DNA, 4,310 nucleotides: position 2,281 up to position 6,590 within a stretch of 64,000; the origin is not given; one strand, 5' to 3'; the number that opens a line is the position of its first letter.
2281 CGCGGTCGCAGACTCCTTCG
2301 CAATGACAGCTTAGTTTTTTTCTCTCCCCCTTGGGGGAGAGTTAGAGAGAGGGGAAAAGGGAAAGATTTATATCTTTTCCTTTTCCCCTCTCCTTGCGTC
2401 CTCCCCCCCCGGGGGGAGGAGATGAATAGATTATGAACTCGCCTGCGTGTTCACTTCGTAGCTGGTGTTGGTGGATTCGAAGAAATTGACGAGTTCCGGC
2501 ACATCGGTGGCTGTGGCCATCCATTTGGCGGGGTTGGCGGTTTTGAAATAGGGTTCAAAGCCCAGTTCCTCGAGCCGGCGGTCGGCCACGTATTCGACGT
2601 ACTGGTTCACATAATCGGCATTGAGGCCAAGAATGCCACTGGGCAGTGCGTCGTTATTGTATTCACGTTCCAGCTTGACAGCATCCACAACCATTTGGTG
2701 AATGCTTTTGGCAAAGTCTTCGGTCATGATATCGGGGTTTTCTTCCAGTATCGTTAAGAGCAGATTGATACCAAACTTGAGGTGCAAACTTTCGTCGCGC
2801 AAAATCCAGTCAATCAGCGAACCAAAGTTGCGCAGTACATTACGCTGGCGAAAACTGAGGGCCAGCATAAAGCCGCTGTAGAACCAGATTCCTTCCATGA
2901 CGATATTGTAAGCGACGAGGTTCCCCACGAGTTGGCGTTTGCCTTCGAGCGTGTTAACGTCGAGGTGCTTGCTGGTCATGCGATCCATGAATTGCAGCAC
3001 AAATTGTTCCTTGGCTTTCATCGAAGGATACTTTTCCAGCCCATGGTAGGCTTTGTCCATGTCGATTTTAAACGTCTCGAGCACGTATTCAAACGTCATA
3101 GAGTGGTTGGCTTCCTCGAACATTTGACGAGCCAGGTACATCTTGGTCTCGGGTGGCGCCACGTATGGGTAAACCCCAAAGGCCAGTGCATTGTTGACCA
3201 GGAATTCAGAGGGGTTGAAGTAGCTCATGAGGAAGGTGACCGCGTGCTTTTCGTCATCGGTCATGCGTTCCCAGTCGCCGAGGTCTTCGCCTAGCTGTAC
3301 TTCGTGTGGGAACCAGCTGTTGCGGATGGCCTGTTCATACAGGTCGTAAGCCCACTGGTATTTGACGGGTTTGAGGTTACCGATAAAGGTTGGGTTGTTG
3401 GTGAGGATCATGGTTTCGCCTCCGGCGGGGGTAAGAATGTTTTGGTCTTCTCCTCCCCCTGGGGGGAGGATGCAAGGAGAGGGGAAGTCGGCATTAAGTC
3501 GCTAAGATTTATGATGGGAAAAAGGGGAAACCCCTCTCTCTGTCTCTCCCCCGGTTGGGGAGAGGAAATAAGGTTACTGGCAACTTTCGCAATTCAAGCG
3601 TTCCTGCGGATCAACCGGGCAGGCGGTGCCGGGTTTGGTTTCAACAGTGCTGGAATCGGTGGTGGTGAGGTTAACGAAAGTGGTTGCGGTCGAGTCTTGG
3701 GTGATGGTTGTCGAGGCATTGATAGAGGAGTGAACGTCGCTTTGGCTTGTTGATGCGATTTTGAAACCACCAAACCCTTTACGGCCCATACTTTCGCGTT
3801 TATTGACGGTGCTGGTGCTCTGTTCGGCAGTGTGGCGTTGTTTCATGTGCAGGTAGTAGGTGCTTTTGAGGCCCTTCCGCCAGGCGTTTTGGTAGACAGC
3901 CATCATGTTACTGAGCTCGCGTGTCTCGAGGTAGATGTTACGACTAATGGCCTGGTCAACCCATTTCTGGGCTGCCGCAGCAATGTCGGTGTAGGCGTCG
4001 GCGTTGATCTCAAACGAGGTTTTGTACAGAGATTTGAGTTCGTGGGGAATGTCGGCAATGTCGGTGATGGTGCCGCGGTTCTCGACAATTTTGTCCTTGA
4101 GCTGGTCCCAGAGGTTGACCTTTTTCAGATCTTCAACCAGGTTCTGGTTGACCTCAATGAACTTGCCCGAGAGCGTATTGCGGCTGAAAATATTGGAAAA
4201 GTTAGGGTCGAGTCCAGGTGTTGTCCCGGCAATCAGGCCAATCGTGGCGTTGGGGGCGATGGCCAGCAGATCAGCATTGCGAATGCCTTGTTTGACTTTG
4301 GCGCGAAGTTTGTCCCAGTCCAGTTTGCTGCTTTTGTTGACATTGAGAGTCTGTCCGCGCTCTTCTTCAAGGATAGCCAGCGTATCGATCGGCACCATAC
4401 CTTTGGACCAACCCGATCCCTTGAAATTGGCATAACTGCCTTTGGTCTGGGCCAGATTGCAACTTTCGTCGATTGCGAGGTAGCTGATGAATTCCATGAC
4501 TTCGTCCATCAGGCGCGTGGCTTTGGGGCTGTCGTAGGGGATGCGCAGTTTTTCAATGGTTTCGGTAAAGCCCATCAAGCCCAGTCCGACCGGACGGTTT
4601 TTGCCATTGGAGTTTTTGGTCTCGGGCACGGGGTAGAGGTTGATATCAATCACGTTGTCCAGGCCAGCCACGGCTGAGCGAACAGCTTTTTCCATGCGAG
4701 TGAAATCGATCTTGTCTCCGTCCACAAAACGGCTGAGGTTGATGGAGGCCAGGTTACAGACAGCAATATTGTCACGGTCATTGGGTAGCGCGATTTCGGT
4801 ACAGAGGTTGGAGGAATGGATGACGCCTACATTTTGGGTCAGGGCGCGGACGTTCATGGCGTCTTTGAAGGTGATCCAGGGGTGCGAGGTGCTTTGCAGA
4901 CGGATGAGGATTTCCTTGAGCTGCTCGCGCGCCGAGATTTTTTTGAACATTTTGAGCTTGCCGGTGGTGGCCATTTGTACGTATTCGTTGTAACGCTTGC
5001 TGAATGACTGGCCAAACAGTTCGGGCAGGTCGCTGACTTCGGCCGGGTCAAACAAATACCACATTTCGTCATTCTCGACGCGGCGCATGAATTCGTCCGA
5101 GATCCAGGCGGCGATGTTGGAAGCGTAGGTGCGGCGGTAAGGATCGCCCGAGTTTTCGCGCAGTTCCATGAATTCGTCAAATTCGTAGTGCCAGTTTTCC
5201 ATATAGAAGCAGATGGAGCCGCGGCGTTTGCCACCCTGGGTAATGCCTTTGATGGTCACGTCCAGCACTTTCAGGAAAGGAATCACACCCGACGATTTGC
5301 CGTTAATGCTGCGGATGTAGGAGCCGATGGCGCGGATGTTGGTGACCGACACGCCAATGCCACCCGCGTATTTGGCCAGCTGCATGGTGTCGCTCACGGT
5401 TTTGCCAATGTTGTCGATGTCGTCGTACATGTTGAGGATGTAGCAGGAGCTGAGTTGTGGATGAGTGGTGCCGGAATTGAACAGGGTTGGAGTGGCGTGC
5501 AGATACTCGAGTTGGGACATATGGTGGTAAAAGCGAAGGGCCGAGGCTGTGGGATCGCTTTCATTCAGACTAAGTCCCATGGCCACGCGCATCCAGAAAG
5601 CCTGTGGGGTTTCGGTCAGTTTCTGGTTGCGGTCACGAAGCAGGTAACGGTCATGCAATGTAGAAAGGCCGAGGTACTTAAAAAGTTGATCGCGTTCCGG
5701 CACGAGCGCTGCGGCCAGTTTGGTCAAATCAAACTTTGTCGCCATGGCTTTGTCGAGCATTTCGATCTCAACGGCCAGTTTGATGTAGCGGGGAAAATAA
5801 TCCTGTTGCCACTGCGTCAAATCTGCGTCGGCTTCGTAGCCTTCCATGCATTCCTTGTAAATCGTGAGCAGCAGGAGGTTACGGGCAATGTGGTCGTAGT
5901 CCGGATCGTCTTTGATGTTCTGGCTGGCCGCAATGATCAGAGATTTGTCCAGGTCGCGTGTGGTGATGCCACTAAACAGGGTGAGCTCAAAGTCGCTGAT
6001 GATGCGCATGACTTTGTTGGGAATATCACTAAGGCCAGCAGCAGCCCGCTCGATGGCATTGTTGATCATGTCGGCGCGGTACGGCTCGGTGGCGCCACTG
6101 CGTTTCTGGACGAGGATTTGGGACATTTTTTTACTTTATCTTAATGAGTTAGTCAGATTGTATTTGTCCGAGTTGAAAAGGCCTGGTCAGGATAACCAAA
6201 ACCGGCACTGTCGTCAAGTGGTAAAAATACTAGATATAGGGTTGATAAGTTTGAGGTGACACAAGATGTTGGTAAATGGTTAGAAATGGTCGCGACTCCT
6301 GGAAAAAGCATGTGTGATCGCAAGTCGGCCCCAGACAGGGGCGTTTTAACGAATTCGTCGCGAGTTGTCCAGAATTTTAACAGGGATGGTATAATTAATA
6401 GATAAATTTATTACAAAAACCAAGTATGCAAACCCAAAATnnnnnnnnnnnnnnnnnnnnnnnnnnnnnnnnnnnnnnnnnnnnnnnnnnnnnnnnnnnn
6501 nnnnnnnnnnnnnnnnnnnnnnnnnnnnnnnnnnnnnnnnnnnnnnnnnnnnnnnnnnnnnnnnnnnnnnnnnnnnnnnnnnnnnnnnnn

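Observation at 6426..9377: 983-aa orphan protein wedged between nrdAB and carAB, with a compositionally mosaic AT-rich 3' third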

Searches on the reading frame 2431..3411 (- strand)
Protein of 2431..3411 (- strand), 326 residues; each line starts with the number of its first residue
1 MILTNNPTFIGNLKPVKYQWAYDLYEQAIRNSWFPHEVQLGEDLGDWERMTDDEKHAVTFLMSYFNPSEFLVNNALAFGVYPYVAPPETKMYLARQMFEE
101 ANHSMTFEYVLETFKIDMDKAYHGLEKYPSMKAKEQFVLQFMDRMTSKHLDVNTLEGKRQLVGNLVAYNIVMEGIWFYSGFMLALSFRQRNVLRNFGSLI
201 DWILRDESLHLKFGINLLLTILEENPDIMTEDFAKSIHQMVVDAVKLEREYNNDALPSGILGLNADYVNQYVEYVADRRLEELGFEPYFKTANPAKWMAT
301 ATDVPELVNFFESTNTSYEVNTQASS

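Call 6: search_protein_families(library=pfam, proteins=[window:2431-3411:-], max_evalue=0.01)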
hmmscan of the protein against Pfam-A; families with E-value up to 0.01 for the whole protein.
window:2431-3411:- (326 aa): 1 family
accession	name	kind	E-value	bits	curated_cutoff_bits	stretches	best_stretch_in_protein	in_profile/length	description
PF00268.27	Ribonuc_red_sm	-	1.1e-78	264.9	33.6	1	12-294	3-281/281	Ribonucleotide reductase, small chain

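Call 32: find_encoding_contigs(protein=window:2431-3411:-, flank=3000, max_places=3)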
Protein window:2431-3411:- (326 aa): no gene with exactly this product is on record in the collection.

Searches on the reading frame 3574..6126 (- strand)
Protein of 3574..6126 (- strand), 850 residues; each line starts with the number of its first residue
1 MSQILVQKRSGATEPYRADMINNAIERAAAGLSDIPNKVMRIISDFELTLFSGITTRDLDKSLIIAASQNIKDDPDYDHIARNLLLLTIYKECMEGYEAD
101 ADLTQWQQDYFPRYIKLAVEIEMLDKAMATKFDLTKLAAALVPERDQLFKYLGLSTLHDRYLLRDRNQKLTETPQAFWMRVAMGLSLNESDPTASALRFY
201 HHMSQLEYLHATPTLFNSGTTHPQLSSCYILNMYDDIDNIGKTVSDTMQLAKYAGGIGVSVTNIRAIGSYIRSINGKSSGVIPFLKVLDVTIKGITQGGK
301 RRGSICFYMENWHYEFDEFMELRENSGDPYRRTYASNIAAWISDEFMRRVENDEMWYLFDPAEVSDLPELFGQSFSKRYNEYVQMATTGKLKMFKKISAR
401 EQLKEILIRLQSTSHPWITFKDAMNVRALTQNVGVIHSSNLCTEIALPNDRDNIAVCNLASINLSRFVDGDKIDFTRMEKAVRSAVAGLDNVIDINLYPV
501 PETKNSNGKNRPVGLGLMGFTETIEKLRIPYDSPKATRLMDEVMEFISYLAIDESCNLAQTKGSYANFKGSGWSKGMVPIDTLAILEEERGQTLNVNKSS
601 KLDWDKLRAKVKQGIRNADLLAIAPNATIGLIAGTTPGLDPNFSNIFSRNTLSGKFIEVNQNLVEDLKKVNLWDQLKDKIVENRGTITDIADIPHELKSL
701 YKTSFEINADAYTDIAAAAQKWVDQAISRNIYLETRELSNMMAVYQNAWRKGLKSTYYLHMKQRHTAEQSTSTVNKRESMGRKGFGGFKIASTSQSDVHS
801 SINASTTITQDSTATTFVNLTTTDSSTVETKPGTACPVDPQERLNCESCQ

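Call 6: search_protein_families(library=pfam, proteins=[window:3574-6126:-], max_evalue=0.01)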
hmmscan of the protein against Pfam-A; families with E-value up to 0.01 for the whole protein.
window:3574-6126:- (850 aa): 3 families
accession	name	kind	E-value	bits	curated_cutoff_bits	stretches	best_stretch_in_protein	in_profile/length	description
PF02867.20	Ribonuc_red_lgC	-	9e-172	572.8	23.9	1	226-759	1-523/523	Ribonucleotide reductase, barrel domain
PF00317.26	Ribonuc_red_lgN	-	1.8e-25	89.3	28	1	148-222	2-76/77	Ribonucleotide reductase, all-alpha domain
PF03477.21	ATP-cone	-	1.2e-07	32.6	25.8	1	5-86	2-82/88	ATP cone domain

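Call 59: find_homologous_proteins(query=window:3574-6123:-, max_evalue=1e-100)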
Query window:3574-6123:- (849 aa): 7997 proteins with E <= 1e-100 among 8000 candidates; the best 120 are listed.
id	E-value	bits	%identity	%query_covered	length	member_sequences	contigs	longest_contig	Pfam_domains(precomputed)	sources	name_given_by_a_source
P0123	0.0e+0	1930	100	100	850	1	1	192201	PF02867.21,PF00317.27,PF03477.22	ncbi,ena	-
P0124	0.0e+0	1378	71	100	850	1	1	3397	PF02867.21,PF00317.27,PF03477.22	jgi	-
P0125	0.0e+0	1320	65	100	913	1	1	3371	PF02867.21,PF00317.27,PF03477.22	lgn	-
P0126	0.0e+0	1308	66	100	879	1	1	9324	PF02867.21,PF00317.27,PF03477.22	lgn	-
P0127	0.0e+0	1288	68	94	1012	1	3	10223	PF02867.21,PF00317.27,PF03477.22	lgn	-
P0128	0.0e+0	1082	55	100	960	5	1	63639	PF02867.21,PF00317.27,PF03477.22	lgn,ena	-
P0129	0.0e+0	1051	58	93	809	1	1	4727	PF02867.21,PF00317.27,PF03477.22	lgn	-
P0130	0.0e+0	1045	57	92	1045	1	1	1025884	PF02867.21,PF00317.27,PF03477.22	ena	-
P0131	0.0e+0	1037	54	100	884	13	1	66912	PF02867.21,PF00317.27,PF03477.22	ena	-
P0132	0.0e+0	1037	58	92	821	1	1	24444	PF02867.21,PF00317.27,PF03477.22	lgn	-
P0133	0.0e+0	1036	58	92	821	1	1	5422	PF02867.21,PF00317.27,PF03477.22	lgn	-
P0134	0.0e+0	1035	58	92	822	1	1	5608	PF02867.21,PF00317.27,PF03477.22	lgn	-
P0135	0.0e+0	1034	58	92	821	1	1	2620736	PF02867.21,PF00317.27,PF03477.22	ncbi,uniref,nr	ncbi:ribonucleoside-diphosphate reductase subunit alpha [Microcella flavibacter]|uniref:ribonucleosi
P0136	0.0e+0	1034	56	93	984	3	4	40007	PF02867.21,PF00317.27,PF03477.22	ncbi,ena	-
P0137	0.0e+0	1033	58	92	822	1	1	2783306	PF02867.21,PF00317.27,PF03477.22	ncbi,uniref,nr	ncbi:ribonucleoside-diphosphate reductase subunit alpha [Microcella daejeonensis]|uniref:ribonucleos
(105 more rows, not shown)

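Call 60: find_encoding_contigs(protein=P0126, flank=10000, max_places=3)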
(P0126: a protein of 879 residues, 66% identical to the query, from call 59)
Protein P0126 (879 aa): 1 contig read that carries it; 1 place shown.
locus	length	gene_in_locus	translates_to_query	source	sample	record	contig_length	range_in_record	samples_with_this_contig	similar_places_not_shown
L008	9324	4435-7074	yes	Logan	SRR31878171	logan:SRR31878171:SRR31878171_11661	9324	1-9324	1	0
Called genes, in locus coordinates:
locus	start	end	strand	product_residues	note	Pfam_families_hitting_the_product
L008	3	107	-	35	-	?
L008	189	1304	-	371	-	PF01594:AI-2E_transport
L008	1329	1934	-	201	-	PF09858:DUF2085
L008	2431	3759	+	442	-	PF00152:tRNA-synt_2 (faint), PF13393:tRNA-synt_His, PF00587:tRNA-synt_2b, PF03129:HGTP_anticodon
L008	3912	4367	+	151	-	PF22811:Zn_ribbon_NrdR, PF03477:ATP-cone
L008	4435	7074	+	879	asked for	PF03477:ATP-cone, PF00317:Ribonuc_red_lgN, PF02867:Ribonuc_red_lgC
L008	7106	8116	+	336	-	PF00268:Ribonuc_red_sm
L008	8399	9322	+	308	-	?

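Call 61: find_encoding_contigs(protein=P0127, flank=10000, max_places=3)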
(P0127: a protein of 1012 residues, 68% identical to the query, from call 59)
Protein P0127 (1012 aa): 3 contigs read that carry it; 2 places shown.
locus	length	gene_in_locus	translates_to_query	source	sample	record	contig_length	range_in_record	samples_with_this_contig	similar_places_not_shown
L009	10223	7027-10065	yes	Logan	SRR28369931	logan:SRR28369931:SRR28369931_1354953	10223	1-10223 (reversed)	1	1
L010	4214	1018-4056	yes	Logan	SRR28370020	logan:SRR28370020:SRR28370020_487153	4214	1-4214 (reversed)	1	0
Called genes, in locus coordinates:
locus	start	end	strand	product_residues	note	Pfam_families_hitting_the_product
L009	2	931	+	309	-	?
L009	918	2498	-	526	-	-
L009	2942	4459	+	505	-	PF12072:RNase_Y_N, PF00013:KH_1, PF01966:HD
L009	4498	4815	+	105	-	PF01906:YbjQ_1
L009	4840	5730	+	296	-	-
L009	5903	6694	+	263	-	-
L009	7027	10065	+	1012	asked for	PF03477:ATP-cone, PF00317:Ribonuc_red_lgN, PF02867:Ribonuc_red_lgC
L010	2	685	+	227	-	?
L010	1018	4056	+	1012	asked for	PF03477:ATP-cone, PF00317:Ribonuc_red_lgN, PF02867:Ribonuc_red_lgC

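Call 62: find_encoding_contigs(protein=P0124, flank=10000, max_places=3)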
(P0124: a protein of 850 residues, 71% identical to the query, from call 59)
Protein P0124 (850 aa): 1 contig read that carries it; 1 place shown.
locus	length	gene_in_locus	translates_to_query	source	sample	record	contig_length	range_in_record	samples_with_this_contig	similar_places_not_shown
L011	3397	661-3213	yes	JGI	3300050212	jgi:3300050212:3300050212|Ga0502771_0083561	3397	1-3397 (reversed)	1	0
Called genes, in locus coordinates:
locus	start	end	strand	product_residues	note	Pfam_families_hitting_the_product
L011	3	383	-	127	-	?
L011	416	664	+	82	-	-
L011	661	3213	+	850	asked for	PF03477:ATP-cone, PF00317:Ribonuc_red_lgN, PF02867:Ribonuc_red_lgC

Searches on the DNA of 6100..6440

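Call 81: search_rna_families(source=window, start=6100, end=6440, threshold=evalue, max_evalue=1)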
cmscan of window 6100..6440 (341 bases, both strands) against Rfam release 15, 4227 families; matches with E-value up to 1: 0.
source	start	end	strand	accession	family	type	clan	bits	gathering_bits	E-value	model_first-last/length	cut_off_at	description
